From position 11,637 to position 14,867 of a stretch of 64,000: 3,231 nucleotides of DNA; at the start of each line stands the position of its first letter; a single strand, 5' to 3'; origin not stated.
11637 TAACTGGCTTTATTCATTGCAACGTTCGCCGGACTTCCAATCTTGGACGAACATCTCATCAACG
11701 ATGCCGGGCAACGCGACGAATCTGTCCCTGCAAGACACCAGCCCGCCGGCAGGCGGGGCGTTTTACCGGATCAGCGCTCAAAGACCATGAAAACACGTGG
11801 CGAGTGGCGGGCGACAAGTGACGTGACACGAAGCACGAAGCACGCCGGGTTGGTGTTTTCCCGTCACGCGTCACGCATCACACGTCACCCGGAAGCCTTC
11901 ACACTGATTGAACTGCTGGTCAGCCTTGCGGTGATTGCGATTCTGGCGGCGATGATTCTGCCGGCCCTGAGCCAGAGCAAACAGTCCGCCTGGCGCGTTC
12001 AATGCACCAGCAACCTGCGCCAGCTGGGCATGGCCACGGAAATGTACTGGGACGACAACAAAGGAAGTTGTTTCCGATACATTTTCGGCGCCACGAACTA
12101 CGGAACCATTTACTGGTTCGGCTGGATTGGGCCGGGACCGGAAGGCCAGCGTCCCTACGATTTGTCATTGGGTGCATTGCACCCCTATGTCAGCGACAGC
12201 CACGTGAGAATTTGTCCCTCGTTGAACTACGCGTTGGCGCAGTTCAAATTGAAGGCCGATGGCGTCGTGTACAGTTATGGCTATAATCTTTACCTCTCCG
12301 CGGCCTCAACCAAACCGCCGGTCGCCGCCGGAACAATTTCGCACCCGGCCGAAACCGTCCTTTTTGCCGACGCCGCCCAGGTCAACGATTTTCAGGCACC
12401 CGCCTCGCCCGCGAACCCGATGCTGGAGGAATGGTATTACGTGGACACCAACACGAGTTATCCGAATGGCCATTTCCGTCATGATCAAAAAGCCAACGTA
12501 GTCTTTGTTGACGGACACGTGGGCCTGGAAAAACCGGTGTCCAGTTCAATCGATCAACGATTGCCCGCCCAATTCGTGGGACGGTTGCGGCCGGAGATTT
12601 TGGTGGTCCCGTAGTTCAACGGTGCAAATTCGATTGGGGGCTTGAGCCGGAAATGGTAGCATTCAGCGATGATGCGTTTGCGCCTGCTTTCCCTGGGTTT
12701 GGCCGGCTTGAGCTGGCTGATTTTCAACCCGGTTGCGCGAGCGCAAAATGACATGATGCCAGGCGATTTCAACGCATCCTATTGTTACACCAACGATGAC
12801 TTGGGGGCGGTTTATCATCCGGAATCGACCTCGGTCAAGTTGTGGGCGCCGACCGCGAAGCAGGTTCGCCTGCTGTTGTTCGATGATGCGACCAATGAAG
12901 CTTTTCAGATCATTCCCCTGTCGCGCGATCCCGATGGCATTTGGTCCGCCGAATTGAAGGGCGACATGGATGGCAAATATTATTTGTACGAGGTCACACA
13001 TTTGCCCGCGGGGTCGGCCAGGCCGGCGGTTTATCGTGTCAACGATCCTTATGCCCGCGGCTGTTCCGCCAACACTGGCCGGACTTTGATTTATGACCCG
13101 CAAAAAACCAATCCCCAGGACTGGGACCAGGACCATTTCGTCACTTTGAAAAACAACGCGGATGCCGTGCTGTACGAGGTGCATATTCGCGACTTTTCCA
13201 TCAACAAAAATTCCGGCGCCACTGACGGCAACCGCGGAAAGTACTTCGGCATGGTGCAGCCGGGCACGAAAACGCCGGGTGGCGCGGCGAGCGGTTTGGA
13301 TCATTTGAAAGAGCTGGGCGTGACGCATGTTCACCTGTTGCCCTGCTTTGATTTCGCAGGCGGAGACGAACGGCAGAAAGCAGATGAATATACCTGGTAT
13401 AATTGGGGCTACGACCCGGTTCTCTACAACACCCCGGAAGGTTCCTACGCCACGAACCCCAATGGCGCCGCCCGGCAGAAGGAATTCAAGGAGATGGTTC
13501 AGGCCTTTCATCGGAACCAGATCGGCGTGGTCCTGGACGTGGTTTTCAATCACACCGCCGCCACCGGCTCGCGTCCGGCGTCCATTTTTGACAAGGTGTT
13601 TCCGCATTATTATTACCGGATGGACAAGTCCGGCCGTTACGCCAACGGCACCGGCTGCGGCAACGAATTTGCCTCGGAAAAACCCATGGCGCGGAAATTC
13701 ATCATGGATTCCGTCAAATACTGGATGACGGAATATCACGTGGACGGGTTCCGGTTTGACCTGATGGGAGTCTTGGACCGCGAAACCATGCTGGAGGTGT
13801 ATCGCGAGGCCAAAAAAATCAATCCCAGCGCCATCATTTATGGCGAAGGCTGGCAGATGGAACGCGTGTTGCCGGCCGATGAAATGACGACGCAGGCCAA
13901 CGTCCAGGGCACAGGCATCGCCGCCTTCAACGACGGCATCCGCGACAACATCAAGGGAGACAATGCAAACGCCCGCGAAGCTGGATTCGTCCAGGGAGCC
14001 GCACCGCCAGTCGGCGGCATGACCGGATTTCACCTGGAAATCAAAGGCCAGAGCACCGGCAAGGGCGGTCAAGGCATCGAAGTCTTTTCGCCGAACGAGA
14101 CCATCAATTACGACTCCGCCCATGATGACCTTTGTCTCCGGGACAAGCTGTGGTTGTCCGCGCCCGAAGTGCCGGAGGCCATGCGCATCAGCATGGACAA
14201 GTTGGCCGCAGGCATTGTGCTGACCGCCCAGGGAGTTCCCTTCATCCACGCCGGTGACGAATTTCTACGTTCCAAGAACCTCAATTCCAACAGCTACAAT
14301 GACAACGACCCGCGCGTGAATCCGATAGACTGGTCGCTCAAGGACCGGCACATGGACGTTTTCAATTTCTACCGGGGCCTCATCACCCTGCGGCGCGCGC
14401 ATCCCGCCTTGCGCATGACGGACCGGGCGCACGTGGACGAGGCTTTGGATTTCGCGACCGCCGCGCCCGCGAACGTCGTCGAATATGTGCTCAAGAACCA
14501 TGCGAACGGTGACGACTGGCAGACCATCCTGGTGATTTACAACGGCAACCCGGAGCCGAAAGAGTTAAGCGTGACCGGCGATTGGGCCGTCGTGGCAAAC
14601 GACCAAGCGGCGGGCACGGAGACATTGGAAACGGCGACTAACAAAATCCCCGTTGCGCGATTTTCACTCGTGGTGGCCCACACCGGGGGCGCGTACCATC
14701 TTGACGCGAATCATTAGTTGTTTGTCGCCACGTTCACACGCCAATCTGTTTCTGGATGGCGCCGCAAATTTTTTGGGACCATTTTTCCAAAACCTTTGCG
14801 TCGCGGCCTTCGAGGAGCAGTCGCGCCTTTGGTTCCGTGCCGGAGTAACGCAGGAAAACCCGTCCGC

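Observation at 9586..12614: Cobalamin riboswitch driving an operon of three surface/secreted proteins with no known B12 function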

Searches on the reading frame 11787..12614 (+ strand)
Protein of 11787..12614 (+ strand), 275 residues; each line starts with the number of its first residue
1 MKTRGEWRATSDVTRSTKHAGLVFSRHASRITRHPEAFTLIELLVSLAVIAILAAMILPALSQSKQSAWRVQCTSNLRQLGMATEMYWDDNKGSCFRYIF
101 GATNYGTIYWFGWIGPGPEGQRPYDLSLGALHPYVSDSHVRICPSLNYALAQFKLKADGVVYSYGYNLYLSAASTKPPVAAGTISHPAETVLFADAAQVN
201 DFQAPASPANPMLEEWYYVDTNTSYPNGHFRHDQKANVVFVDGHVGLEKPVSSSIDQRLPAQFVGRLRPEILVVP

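Call 4: search_protein_families(library=pfam, proteins=[window:11787-12614:+], max_evalue=0.1)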
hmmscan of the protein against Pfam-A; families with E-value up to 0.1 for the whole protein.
window:11787-12614:+ (275 aa): 3 families
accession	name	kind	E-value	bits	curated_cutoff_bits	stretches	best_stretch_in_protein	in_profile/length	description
PF07963.17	N_methyl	-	4.1e-07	29.8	21.2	1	37-58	6-27/27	Prokaryotic N-terminal methylation motif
PF07596.16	SBP_bac_10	-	3.1e-05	24.6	23.3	1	65-89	4-28/268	Protein of unknown function (DUF1559)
PF11773.13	ComGE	-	0.019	15.3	25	1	40-68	2-30/82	Competence system putative prepilin ComGE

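Call 5: search_protein_families(library=ncbifam, proteins=[window:11787-12614:+], max_evalue=0.1)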
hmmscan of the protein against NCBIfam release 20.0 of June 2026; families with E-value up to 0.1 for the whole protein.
window:11787-12614:+ (275 aa): 15 families
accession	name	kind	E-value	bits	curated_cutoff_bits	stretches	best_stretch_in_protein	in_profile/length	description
NF041013.1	T4P_ComGE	equivalog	1e-08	35.2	49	1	37-98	5-69/83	competence type IV pilus minor pilin ComGE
TIGR01710.1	typeII_sec_gspG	equivalog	1.9e-06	27.9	88.85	1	37-91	2-56/134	type II secretion system major pseudopilin GspG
NF040999.1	pilin_ComGC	equivalog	7.1e-06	26.1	75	1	36-74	2-40/84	competence type IV pilus major pilin ComGC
NF041775.1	typeIV_PilA_Myxo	equivalog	3.7e-05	23.8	400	1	29-89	4-64/214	type IV pilin protein PilA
TIGR02532.1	IV_pilin_GFxxxE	domain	9e-05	22.2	16.3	1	38-58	4-24/24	prepilin-type N-terminal cleavage/methylation domain-containing protein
TIGR02599.1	TIGR02599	subfamily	0.00016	21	256.5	1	37-70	1-33/361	Verru_Chthon cassette protein C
NF007862.0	PRK10574.1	equivalog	0.0004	20.5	138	1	36-64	5-33/145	prepilin peptidase-dependent pilin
TIGR01708.2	typeII_sec_gspH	equivalog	0.00054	20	80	1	38-72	4-39/169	type II secretion system minor pseudopilin GspH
NF041002.1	pilin_ComGF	equivalog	0.00062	20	80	1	37-67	3-33/139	competence type IV pilus minor pilin ComGF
TIGR01707.1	gspI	equivalog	0.0008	19.9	44.35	1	38-71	2-35/101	type II secretion system minor pseudopilin GspI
TIGR04294.2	pre_pil_HX9DG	domain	0.001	18.8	19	1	230-245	3-18/22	H-X9-DG-CTERM domain-containing protein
TIGR02596.1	TIGR02596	subfamily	0.0017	18.4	70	1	38-68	1-31/196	Verru_Chthon cassette protein D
NF038303.1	EPS_HpsB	equivalog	0.003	17.6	150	1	37-73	4-38/211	hormogonium polysaccharide secretion pseudopilin HpsB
NF040982.1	ComGD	equivalog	0.0047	17.3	70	1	36-68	2-34/139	competence type IV pilus minor pilin ComGD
NF007800.0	PRK10506.1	equivalog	0.078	12.8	158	0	33-78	6-51/163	prepilin peptidase-dependent protein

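Call 38: search_solved_structures(query=window:11787-12614:+, max_evalue=1)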
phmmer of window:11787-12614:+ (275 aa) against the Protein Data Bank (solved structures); distinct sequences matched with E-value up to 1: 17.
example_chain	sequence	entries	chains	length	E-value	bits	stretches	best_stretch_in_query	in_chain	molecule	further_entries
7tgg_A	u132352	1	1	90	1.4e-06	31.2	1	33-91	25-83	Geopilin domain 1 protein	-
9egp_A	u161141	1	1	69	4.3e-06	29.6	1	33-91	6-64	Geopilin domain 1 protein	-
2m7g_A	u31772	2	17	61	9.8e-06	28.4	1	38-91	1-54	Geopilin domain 1 protein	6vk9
6xxd_A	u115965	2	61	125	9.9e-05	25.1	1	38-93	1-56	PilA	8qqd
5wda_A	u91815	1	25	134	0.00052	22.7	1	38-92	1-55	General secretion pathway protein G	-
8pfb_G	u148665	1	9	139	0.0011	21.7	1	38-87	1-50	Type IV pilin PilE1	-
9laa_A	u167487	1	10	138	0.0078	18.9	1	30-63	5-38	Type IV pilin protein PilA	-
8tj2_C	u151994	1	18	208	0.023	17.4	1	38-96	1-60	Type IV major pilin protein PilA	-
2hi2_A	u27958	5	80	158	0.16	14.6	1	38-65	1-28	Fimbrial protein | PilA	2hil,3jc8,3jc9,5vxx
1ay2_A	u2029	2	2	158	0.16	14.6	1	38-65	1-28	TYPE 4 PILIN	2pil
5kua_A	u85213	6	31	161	0.19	14.3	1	38-64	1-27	pilin | Neisseria meningitidis PilE variant SB-GATDH | Neisseria meningitidis PilE, SB-DATDH variant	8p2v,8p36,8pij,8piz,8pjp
8p3b_A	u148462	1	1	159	0.2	14.3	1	38-64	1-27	Fimbrial protein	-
1qqh_A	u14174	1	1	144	0.42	13.2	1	60-102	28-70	PAPILLOMAVIRUS TRANSCRIPTION FACTOR E2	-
1tue_B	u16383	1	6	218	0.6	12.7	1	40-102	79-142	Regulatory protein E2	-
3sok_A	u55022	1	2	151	0.63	12.6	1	38-63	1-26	Fimbrial protein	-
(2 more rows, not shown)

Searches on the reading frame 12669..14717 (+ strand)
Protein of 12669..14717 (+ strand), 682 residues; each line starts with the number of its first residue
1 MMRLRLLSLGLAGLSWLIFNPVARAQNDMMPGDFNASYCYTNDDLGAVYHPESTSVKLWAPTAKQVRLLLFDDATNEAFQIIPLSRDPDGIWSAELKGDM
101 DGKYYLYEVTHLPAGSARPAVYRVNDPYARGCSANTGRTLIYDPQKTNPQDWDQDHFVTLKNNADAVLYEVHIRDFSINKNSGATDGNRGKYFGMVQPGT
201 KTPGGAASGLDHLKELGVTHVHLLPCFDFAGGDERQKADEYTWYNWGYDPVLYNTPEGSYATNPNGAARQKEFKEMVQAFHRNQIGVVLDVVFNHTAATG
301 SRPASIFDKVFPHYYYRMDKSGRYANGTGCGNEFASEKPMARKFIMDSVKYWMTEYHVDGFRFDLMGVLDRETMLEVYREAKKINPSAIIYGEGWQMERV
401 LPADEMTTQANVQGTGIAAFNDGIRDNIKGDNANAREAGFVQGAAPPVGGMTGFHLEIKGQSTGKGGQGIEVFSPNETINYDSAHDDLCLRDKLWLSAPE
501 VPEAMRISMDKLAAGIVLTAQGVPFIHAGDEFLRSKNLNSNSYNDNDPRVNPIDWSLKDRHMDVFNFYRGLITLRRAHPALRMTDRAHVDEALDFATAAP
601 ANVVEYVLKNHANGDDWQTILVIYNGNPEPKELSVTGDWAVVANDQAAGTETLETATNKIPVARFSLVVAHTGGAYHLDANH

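Call 76: search_protein_families(library=pfam, proteins=[window:12669-14717:+], max_evalue=0.00001)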
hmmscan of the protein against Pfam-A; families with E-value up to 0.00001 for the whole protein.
window:12669-14717:+ (682 aa): 3 families
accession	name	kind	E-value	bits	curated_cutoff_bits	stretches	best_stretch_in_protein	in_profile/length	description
PF00128.31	Alpha-amylase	-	1.5e-15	57.9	22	1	205-298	20-94/446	Alpha amylase, catalytic domain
PF21653.3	pulA_all-beta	-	1.2e-14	54.1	26.7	1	591-646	3-59/60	Pullulanase, all-beta domain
PF02922.24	CBM_48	-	1.6e-11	44.8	22.4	1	45-129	2-83/83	Carbohydrate-binding module 48 (Isoamylase N-terminal domain)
